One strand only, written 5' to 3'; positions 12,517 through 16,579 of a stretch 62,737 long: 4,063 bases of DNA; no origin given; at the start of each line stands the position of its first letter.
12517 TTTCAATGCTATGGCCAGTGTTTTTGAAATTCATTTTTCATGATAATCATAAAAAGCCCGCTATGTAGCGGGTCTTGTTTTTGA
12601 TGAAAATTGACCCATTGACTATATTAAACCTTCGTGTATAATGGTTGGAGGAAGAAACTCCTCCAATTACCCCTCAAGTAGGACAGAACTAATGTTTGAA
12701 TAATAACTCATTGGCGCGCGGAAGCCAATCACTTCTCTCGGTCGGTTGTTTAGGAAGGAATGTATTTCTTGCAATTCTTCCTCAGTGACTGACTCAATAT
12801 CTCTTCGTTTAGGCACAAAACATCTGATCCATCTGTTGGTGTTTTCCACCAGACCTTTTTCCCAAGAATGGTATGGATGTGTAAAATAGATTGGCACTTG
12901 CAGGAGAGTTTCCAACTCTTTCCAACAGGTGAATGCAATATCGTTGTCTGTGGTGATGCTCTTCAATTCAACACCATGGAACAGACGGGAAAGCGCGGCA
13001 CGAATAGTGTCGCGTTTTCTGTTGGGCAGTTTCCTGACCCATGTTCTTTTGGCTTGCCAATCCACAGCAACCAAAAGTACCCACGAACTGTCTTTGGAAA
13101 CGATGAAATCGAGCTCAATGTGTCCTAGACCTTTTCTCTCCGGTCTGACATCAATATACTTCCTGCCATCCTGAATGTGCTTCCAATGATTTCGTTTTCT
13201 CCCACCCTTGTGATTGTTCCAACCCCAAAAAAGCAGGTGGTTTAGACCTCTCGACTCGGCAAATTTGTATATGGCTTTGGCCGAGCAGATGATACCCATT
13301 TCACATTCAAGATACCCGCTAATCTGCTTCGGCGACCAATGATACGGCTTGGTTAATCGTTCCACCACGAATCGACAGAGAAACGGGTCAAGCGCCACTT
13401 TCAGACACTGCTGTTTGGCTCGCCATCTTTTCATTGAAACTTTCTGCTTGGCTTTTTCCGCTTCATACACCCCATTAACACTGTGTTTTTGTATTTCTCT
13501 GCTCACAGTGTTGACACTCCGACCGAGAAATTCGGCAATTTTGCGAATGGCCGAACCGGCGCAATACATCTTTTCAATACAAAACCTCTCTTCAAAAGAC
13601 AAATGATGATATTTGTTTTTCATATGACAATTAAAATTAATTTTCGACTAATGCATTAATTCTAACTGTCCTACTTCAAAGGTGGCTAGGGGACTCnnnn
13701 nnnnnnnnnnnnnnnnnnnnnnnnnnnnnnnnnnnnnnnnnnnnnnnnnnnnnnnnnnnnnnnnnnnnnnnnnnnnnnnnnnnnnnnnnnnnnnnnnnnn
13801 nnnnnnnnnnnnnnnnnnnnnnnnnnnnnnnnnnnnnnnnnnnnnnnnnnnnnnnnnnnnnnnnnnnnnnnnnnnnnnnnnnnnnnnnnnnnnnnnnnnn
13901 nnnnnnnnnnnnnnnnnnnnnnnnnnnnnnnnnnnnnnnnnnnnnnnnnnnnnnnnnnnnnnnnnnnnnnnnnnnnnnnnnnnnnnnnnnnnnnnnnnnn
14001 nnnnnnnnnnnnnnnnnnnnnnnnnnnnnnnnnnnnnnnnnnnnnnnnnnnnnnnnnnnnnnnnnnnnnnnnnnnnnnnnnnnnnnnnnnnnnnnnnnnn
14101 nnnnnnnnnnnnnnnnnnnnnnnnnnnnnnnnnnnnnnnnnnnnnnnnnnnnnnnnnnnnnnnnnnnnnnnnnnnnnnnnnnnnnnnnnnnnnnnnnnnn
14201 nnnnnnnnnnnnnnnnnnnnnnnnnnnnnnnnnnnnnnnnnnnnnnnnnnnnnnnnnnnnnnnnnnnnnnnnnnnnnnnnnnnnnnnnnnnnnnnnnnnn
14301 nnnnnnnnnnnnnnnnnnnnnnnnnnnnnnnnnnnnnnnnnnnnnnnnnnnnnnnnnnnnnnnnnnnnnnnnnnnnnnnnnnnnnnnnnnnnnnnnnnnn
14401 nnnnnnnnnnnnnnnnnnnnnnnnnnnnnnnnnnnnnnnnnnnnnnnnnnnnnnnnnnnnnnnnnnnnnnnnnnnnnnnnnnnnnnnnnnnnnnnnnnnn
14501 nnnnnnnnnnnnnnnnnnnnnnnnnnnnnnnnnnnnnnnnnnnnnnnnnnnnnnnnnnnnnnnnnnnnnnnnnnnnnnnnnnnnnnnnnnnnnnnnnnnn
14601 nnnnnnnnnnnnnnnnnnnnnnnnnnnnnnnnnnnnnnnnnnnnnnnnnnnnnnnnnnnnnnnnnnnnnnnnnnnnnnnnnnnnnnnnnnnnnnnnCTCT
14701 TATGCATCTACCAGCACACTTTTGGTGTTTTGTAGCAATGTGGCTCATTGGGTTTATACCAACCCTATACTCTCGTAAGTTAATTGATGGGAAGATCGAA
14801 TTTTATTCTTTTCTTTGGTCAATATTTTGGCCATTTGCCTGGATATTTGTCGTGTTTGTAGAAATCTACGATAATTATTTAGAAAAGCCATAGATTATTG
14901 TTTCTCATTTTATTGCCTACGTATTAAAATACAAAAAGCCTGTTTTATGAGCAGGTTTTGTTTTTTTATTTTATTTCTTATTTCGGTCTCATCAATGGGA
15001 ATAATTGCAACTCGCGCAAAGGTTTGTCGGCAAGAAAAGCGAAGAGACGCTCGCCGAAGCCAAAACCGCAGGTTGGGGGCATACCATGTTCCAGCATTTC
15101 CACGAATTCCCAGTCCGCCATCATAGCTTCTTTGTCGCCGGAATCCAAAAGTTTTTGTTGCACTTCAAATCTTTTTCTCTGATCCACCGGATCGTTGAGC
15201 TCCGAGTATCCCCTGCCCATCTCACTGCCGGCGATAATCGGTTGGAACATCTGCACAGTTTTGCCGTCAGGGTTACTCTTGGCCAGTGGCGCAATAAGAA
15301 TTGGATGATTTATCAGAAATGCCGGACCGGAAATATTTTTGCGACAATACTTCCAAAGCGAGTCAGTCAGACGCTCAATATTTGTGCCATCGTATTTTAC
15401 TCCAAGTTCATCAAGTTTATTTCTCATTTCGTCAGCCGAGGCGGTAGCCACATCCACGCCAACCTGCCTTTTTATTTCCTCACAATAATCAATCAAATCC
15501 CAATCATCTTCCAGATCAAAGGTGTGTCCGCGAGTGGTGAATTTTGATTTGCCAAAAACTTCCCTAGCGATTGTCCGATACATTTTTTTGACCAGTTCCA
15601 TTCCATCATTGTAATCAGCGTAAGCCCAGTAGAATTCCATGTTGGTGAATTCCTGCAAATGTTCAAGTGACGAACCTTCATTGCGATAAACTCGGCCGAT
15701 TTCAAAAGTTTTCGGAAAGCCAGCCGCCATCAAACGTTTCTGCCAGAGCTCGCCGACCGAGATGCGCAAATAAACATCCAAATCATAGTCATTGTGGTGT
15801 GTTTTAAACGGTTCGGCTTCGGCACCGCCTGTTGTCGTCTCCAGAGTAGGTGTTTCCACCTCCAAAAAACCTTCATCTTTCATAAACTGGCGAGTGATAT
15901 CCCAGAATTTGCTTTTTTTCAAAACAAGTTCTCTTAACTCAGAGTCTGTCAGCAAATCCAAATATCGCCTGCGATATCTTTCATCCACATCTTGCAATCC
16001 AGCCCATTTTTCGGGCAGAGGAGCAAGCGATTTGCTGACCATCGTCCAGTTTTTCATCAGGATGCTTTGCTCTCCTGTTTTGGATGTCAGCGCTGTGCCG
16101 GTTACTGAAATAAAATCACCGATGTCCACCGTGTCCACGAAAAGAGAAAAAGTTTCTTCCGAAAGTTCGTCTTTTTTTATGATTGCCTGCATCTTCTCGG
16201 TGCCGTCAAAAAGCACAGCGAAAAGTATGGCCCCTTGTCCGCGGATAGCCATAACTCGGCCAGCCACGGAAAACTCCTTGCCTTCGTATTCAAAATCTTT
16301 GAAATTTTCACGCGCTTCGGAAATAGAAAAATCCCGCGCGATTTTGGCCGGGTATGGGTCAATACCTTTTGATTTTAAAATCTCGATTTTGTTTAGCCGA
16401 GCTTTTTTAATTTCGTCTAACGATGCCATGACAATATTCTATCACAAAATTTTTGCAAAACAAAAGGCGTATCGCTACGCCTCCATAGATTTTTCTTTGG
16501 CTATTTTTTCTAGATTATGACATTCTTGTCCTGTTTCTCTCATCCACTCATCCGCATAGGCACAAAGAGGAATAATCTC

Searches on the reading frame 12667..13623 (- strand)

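Call 69: search_protein_families(library=pfam, proteins=[window:12667-13623:-], max_evalue=0.00001)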
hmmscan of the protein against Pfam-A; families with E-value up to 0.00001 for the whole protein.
window:12667-13623:- (318 aa): 2 families
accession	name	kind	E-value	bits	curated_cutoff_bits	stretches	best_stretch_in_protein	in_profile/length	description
PF13936.12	HTH_38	-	1e-15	57.6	27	1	4-47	1-44/44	Helix-turn-helix domain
PF00665.32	rve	-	3.5e-06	27.6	32.6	0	167-253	6-102/102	Integrase core domain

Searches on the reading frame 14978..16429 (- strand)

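Call 69: search_protein_families(library=pfam, proteins=[window:14978-16429:-], max_evalue=0.00001)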
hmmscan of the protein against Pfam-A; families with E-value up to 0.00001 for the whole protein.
window:14978-16429:- (483 aa): 2 families
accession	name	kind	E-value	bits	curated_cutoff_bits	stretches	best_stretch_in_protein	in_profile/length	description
PF00152.25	tRNA-synt_2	-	2.3e-63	214.5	25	1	148-480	2-307/308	tRNA synthetases class II (D, K and N)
PF01336.31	tRNA_anti-codon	-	7.4e-11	42.3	27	1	54-129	2-73/75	OB-fold nucleic acid binding domain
